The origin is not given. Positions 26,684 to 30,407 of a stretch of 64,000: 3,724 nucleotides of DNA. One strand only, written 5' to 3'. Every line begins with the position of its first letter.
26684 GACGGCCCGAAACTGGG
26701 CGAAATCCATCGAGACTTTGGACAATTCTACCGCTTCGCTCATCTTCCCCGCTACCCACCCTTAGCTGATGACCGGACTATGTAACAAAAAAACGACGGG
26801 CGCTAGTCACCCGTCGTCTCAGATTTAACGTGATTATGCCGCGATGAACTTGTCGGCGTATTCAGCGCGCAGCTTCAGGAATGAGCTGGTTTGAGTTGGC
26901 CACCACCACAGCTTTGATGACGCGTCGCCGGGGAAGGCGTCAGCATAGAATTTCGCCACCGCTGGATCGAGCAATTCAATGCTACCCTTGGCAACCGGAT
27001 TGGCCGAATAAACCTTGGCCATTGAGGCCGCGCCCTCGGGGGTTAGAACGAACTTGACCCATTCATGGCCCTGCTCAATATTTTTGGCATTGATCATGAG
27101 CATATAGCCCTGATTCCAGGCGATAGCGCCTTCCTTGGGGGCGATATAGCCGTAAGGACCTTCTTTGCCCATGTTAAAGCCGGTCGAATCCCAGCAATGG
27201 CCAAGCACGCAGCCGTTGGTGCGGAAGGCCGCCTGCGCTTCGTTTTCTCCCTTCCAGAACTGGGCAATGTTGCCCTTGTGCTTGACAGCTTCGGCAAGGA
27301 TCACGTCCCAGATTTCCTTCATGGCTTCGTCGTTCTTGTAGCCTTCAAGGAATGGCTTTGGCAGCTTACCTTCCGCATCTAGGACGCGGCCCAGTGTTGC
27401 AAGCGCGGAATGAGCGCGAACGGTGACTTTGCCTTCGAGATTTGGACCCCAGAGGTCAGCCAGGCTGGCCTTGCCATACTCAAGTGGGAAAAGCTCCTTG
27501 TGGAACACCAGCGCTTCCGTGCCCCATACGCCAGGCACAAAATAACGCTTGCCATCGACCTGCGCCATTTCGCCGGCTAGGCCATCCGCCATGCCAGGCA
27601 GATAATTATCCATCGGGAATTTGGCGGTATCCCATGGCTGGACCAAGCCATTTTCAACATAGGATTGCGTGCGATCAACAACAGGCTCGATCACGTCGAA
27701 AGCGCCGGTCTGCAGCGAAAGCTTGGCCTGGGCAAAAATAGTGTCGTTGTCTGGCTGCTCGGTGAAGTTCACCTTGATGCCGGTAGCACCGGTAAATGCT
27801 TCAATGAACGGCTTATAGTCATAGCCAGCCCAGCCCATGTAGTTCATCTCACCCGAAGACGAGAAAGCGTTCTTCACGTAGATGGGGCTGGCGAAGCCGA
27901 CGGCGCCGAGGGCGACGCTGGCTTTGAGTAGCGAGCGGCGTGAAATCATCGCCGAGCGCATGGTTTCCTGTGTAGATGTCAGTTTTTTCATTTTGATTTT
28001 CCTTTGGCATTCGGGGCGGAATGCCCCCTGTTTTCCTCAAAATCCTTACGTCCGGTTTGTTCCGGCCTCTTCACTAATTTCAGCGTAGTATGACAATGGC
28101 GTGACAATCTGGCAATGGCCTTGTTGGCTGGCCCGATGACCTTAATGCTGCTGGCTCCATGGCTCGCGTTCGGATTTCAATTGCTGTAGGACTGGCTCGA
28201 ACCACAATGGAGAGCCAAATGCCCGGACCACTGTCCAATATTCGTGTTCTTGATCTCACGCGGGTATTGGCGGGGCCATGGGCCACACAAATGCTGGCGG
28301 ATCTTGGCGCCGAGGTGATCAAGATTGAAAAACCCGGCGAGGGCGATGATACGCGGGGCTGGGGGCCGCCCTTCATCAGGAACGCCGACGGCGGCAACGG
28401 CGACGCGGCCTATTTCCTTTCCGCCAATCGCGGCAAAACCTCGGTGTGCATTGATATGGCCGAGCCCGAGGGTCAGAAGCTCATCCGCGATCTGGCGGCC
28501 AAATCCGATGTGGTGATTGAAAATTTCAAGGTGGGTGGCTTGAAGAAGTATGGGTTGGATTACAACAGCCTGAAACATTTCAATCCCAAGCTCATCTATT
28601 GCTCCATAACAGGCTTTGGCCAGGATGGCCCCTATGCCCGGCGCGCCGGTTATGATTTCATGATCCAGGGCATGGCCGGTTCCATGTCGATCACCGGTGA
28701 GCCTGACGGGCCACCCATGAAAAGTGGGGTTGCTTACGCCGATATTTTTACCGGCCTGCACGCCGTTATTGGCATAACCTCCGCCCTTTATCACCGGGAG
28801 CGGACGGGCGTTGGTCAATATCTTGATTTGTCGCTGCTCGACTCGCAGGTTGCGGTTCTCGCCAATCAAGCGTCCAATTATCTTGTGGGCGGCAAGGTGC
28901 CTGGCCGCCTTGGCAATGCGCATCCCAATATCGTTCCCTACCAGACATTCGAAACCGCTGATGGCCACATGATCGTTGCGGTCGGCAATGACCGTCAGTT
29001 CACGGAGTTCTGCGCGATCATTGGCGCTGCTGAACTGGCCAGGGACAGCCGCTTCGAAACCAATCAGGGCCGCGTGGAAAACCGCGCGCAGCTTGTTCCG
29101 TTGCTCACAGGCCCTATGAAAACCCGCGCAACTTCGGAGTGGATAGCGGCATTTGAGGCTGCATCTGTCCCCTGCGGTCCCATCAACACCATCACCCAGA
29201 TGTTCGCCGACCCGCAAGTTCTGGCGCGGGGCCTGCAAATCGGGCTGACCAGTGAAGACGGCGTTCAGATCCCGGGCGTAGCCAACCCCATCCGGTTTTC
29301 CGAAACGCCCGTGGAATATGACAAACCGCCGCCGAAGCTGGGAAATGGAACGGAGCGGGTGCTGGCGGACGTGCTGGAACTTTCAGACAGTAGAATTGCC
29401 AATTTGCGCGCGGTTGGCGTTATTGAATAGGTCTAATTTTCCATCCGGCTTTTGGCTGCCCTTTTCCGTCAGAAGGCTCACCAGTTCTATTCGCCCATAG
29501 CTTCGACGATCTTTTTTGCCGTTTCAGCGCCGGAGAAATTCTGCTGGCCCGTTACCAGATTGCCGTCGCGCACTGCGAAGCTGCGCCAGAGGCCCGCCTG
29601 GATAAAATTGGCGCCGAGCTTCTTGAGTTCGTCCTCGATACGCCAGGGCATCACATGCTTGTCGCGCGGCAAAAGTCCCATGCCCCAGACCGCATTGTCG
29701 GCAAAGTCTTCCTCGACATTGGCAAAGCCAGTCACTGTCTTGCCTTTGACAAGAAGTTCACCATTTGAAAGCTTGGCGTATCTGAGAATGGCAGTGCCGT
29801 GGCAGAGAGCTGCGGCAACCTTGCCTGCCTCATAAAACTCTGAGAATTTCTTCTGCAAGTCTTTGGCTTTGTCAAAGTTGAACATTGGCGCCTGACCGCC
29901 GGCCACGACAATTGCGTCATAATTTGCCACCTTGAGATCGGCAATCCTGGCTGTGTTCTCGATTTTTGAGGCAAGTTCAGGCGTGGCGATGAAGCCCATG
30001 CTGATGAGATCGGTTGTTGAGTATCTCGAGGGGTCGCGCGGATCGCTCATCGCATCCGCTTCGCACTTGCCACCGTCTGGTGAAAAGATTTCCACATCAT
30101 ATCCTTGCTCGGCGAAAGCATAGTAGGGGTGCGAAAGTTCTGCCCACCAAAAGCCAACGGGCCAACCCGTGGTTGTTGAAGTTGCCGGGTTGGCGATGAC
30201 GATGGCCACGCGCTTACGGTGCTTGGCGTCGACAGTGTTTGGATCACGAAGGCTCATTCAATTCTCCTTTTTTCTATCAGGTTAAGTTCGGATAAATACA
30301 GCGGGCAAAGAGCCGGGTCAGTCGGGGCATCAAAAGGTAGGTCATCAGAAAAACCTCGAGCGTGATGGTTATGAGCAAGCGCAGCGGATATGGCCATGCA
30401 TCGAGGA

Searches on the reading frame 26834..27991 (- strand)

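Call 38: search_protein_families(library=pfam, proteins=[window:26834-27991:-], max_evalue=0.00001)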
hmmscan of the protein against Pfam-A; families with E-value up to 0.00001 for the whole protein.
window:26834-27991:- (385 aa): 3 families
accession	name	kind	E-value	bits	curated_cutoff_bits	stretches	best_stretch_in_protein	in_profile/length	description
PF13416.11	SBP_bac_8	-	1.4e-21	77.9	27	1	63-342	3-268/279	Bacterial extracellular solute-binding protein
PF01547.30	SBP_bac_1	-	4.8e-13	50.2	26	1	60-321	11-306/307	Bacterial extracellular solute-binding protein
PF13343.11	SBP_bac_6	-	3e-10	40.4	24.6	1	109-334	22-220/245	Bacterial extracellular solute-binding protein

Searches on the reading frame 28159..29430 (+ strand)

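Call 38: search_protein_families(library=pfam, proteins=[window:28159-29430:+], max_evalue=0.00001)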
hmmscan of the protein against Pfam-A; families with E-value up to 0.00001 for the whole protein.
window:28159-29430:+ (423 aa): 1 family
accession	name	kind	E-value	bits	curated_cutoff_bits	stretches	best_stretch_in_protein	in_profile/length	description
PF02515.22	CoA_transf_3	-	2.1e-134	448.7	23.3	1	25-396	1-364/366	CoA-transferase family III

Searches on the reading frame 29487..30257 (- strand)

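Call 38: search_protein_families(library=pfam, proteins=[window:29487-30257:-], max_evalue=0.00001)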
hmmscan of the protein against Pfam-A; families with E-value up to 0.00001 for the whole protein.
window:29487-30257:- (256 aa): 2 families
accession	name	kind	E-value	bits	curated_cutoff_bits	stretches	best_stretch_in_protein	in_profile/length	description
PF01965.30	DJ-1_PfpI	-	2.2e-17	63.8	26.6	1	39-185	14-128/165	DJ-1/PfpI family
PF17124.11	ThiJ_like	-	2.3e-06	28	30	0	35-163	5-143/186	ThiJ/PfpI family-like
